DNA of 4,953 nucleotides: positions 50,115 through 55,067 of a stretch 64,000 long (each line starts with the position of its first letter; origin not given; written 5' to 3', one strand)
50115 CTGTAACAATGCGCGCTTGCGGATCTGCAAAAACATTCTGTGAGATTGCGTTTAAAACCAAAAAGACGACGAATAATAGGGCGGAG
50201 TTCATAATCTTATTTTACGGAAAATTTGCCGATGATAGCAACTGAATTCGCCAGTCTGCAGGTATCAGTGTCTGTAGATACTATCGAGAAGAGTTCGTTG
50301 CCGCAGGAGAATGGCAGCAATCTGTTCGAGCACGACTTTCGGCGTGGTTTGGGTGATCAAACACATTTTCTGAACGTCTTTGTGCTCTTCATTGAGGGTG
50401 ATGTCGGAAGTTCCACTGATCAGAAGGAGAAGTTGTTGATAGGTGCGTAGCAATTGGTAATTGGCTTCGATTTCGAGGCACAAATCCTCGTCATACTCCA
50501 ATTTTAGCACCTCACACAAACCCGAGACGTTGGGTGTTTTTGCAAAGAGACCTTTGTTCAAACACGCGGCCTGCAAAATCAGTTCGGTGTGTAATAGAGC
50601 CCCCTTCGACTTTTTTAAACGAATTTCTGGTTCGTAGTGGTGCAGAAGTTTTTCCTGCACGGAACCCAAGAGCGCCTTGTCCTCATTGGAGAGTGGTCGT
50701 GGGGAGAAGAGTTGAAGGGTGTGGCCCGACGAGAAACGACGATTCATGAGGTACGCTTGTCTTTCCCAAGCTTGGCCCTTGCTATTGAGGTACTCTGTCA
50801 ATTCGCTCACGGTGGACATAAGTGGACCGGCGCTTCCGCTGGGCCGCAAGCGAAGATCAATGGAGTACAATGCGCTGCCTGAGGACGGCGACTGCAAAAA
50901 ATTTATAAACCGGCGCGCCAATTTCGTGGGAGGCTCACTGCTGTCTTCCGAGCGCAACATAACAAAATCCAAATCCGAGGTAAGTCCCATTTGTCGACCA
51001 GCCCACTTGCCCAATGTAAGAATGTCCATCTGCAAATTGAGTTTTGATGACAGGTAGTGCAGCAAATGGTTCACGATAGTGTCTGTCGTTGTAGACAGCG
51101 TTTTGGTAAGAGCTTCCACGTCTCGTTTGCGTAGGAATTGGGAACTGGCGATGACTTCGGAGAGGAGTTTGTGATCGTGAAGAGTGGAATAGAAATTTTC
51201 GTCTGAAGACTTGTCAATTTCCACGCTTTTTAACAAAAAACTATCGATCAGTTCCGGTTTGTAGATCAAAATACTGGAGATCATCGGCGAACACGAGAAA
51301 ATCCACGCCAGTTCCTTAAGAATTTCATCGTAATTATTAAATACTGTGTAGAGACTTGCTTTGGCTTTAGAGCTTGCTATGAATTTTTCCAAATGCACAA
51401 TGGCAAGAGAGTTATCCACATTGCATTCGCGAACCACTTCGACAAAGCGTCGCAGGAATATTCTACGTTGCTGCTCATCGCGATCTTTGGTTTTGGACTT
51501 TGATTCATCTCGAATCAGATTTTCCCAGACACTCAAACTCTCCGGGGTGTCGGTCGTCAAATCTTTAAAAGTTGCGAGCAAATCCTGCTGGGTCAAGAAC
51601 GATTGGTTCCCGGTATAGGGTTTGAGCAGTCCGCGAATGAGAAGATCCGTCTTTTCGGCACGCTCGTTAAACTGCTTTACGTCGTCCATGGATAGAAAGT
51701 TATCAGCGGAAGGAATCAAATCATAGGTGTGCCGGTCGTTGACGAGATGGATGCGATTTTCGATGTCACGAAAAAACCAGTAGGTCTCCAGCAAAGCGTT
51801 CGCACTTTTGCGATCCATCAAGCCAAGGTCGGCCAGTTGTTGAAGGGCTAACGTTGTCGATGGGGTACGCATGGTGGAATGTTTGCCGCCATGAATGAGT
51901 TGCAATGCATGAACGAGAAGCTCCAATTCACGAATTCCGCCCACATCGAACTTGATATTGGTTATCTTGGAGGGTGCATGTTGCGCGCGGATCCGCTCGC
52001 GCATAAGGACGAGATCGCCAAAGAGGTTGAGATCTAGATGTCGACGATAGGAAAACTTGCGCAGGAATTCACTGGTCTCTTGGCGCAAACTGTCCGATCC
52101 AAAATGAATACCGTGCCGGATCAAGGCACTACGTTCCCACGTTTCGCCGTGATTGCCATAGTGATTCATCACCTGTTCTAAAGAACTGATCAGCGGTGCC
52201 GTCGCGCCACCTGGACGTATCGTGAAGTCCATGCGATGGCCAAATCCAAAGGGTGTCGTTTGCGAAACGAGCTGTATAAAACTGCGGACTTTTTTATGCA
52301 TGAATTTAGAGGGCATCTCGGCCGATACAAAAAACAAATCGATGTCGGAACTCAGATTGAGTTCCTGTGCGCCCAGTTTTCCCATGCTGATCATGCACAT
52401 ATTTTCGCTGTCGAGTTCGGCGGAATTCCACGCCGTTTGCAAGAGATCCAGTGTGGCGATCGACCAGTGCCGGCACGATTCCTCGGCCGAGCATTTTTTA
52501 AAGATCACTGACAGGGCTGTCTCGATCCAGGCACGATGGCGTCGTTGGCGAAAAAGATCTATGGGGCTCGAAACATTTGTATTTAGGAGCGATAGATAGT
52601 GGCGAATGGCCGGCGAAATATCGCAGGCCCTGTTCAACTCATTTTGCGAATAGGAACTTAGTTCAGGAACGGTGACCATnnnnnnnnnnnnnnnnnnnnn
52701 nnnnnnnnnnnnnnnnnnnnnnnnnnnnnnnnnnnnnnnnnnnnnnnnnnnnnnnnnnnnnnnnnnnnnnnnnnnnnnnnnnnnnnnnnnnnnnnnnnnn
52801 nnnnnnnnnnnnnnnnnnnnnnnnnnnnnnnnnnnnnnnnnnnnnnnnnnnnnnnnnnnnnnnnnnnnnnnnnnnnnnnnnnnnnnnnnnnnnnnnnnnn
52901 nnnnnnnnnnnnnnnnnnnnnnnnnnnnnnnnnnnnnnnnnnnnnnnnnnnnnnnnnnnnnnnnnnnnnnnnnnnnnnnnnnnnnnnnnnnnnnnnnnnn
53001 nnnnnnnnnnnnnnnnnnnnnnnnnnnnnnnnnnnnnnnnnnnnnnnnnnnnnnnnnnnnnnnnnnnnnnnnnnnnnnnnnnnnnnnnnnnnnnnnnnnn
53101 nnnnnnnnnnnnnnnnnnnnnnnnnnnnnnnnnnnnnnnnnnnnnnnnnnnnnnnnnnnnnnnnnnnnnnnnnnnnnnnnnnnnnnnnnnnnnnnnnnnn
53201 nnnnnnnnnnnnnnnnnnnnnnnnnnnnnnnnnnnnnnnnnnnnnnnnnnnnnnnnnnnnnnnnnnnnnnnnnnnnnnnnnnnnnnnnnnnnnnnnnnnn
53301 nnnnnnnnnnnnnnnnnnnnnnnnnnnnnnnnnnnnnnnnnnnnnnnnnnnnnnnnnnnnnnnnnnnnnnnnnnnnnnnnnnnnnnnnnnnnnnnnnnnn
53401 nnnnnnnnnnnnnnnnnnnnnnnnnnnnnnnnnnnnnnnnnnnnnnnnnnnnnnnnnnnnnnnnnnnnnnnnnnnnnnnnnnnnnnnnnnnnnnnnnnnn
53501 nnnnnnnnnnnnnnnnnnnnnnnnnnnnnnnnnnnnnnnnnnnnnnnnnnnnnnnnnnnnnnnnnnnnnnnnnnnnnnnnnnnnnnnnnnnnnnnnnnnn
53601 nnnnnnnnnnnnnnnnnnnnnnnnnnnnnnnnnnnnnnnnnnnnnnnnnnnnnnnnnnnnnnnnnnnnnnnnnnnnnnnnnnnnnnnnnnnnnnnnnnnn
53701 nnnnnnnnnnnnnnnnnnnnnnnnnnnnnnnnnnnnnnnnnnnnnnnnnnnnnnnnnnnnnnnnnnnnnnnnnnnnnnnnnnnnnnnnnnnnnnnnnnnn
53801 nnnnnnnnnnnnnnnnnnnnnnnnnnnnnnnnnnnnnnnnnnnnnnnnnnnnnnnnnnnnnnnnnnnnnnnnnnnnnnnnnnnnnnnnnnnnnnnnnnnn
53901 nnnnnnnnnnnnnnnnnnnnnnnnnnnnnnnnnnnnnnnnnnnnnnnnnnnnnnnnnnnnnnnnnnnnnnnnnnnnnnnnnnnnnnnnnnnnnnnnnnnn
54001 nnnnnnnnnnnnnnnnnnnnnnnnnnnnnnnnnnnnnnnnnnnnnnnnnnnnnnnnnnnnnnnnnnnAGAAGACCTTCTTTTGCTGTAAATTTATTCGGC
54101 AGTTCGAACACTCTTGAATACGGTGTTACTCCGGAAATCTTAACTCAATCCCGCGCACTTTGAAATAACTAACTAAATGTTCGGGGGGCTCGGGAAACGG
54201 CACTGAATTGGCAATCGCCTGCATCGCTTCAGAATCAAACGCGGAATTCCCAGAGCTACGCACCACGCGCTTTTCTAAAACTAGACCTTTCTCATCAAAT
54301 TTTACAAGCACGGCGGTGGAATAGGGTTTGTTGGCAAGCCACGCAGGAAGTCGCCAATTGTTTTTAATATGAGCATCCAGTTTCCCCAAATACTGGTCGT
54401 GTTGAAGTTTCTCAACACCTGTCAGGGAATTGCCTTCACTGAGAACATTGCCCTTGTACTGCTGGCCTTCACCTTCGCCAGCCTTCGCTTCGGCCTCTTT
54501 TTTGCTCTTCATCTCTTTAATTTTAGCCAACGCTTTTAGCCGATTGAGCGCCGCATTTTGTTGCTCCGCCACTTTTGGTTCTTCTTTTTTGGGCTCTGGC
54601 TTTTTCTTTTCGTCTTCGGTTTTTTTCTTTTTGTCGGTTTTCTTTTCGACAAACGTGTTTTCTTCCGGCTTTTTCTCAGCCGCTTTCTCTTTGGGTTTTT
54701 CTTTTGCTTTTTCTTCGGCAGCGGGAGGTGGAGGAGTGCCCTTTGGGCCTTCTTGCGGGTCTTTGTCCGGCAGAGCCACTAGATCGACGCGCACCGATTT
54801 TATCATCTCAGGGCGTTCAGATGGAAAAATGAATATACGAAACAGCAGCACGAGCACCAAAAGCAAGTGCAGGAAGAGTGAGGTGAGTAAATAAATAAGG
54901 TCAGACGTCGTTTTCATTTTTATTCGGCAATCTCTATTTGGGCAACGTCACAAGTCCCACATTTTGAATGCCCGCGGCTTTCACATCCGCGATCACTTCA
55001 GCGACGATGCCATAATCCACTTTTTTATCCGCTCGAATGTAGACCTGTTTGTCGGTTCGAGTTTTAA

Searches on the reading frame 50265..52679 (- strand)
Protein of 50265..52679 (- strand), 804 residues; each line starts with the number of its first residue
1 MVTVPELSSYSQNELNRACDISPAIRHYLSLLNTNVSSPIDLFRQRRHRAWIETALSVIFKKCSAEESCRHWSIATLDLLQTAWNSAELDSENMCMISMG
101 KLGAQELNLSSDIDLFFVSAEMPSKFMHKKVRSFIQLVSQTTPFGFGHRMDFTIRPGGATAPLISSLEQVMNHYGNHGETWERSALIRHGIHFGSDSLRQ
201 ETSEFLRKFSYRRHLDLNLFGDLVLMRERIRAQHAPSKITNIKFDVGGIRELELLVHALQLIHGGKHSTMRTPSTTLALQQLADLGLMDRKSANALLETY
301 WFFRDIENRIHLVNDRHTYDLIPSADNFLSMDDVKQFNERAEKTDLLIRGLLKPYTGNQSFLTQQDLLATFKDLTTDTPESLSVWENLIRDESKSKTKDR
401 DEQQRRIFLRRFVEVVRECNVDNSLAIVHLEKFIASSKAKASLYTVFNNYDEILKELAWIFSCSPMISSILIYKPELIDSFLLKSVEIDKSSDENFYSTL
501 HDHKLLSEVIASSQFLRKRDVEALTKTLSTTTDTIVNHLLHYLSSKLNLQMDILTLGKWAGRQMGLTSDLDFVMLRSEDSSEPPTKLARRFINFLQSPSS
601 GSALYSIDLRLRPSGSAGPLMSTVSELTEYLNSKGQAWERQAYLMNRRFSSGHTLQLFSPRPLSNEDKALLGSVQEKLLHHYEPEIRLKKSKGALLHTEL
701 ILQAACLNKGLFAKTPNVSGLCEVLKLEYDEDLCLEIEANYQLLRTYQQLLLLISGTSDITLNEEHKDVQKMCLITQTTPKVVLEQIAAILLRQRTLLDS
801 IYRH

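Call 8: search_protein_families(library=pfam, max_evalue=0.001, proteins=[window:50265-52679:-])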
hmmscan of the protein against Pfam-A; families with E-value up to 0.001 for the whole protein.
window:50265-52679:- (804 aa): 2 families
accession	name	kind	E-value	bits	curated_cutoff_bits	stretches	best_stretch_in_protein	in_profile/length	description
PF03710.21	GlnE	-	2.5e-46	158.6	24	2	510-647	75-237/252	Glutamate-ammonia ligase adenylyltransferase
PF08335.16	GlnD_UR_UTase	-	6.8e-16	59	21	1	226-322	3-97/141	GlnD PII-uridylyltransferase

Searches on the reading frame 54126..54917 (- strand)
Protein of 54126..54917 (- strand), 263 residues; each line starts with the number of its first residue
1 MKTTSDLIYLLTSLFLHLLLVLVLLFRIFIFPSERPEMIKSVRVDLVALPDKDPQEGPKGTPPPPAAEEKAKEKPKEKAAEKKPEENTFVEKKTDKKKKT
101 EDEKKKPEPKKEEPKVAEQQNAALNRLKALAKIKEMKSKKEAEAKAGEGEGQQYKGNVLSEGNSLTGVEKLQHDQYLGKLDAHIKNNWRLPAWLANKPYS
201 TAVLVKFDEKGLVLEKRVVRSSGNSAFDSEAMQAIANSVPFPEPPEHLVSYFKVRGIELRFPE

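Call 8: search_protein_families(library=pfam, max_evalue=0.001, proteins=[window:54126-54917:-])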
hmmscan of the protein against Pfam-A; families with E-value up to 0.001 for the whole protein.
window:54126-54917:- (263 aa): 2 families
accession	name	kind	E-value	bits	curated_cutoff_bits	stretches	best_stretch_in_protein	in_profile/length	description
PF13103.11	TonB_2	-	1.7e-16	60.6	22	1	174-247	2-76/85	TonB C terminal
PF03544.19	TonB_C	-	6.3e-05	23.8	24.6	1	202-249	19-66/79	Gram-negative bacterial TonB protein C-terminal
